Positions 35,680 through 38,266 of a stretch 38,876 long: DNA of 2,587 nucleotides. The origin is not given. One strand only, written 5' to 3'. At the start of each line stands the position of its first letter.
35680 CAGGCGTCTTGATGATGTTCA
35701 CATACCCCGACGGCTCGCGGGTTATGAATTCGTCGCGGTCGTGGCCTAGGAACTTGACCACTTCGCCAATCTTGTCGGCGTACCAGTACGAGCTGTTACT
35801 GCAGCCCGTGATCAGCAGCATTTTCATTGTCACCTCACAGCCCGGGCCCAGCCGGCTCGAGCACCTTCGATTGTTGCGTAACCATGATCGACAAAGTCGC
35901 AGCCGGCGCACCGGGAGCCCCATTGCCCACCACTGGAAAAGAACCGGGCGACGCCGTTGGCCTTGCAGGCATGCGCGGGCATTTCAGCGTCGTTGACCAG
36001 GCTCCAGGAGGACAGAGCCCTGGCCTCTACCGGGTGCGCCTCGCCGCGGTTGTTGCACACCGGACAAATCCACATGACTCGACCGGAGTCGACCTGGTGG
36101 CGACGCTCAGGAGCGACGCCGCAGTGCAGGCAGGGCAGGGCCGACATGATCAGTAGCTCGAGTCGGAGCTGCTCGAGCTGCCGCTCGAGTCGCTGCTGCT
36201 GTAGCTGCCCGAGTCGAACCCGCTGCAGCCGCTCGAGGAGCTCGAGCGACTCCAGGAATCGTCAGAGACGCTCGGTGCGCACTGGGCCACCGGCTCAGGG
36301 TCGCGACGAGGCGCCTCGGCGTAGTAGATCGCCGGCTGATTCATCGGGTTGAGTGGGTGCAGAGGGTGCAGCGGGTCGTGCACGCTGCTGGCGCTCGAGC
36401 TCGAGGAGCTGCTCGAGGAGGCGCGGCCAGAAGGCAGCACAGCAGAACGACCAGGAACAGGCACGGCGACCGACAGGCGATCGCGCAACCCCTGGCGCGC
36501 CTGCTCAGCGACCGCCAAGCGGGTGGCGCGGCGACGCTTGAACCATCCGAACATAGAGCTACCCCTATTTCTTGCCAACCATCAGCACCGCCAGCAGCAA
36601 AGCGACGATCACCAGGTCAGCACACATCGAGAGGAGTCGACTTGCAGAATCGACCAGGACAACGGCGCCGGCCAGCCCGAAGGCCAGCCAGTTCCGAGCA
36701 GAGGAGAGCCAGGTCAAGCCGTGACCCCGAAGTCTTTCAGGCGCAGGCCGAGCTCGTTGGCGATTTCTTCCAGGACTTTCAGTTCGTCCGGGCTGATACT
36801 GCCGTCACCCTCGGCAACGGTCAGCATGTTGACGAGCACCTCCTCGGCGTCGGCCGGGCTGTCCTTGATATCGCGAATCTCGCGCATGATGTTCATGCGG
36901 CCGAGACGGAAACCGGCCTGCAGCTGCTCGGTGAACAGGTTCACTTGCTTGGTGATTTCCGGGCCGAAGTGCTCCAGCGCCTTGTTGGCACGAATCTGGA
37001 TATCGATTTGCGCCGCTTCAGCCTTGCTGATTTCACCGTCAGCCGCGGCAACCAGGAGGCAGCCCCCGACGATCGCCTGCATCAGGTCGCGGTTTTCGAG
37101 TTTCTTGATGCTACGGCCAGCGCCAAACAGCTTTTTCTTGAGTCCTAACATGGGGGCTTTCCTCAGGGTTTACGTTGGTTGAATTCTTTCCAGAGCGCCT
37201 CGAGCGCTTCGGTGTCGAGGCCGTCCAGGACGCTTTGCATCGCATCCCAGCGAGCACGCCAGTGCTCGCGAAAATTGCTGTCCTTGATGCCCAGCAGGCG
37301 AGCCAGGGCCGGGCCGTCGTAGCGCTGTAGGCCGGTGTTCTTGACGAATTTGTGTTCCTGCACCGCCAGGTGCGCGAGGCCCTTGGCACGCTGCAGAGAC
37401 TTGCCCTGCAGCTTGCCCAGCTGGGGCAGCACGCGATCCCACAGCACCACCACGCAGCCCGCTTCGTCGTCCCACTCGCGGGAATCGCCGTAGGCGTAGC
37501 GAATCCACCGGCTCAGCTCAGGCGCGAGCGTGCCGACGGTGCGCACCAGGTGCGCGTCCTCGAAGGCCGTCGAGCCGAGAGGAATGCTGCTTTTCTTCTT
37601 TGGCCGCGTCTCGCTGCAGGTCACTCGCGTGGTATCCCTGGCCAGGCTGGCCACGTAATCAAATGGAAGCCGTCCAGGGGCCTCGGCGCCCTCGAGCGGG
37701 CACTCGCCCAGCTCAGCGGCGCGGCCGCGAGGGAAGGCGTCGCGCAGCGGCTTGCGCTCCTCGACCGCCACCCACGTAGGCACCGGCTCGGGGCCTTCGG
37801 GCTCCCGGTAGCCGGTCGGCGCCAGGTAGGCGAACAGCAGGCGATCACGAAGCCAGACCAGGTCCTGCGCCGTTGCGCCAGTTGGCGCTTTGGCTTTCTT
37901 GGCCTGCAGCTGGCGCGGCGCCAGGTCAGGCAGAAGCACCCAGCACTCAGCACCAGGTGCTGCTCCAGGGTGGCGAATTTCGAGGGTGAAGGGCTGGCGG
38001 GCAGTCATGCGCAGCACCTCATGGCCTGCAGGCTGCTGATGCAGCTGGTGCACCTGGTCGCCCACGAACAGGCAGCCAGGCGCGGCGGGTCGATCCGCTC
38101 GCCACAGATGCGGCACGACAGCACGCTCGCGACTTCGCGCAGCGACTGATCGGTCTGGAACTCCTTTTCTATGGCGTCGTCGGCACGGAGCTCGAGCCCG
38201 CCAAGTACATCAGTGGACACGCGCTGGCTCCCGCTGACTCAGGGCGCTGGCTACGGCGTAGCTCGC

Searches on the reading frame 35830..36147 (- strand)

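Call 38: search_protein_families(library=phrogs, proteins=[window:35830-36147:-], max_evalue=0.001)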
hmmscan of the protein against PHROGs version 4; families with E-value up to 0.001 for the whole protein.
window:35830-36147:- (105 aa): 1 family
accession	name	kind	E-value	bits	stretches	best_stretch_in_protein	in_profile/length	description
phrog_6795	-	moron, auxiliary metabolic gene and host takeover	6.1e-08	33.5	0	70-104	47-81/111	Lar-like restriction alleviation protein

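Call 76: search_protein_families(library=pfam, proteins=[window:35830-36147:-], max_evalue=0.01)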
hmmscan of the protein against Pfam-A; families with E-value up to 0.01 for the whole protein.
window:35830-36147:- (105 aa): 0 families

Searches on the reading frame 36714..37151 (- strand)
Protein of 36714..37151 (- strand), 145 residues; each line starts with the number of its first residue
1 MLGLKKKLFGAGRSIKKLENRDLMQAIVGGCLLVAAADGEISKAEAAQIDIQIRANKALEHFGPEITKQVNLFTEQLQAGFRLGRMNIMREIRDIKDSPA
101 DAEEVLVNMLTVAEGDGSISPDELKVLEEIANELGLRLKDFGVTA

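Call 38: search_protein_families(library=phrogs, proteins=[window:36714-37151:-], max_evalue=0.001)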
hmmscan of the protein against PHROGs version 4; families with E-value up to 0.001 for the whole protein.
window:36714-37151:- (145 aa): 2 families
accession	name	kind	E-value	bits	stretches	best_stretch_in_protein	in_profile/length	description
phrog_632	-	moron, auxiliary metabolic gene and host takeover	2.1e-52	178.1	1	3-141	4-142/143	tellurite resistance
phrog_3920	-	unknown function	6.1e-12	46.5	1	100-140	6-46/48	-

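Call 76: search_protein_families(library=pfam, proteins=[window:36714-37151:-], max_evalue=0.01)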
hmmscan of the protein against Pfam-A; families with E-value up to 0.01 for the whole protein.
window:36714-37151:- (145 aa): 3 families
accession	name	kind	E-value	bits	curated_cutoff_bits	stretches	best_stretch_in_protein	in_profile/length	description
PF05099.18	TerB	-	4.2e-14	53.3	24.4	1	26-141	3-113/118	Tellurite resistance protein TerB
PF04391.17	DUF533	-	0.00035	20.6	29.6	0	96-135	64-103/178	Protein of unknown function (DUF533)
PF13202.12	EF-hand_5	-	0.0049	16.7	25.9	0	115-125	12-22/25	EF hand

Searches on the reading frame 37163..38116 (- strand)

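Call 38: search_protein_families(library=phrogs, proteins=[window:37163-38116:-], max_evalue=0.001)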
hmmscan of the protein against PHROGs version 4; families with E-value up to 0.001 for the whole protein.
window:37163-38116:- (317 aa): 1 family
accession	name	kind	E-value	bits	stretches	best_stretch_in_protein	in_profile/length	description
phrog_304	-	transcription regulation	8.3e-37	128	1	159-311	59-214/224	anti-termination protein Q-like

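Call 76: search_protein_families(library=pfam, proteins=[window:37163-38116:-], max_evalue=0.01)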
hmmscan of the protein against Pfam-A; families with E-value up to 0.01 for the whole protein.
window:37163-38116:- (317 aa): 1 family
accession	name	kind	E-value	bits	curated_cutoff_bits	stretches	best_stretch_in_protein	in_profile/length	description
PF06323.16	Phage_antiter_Q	-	2.4e-14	54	25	1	170-308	67-206/220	Phage antitermination protein Q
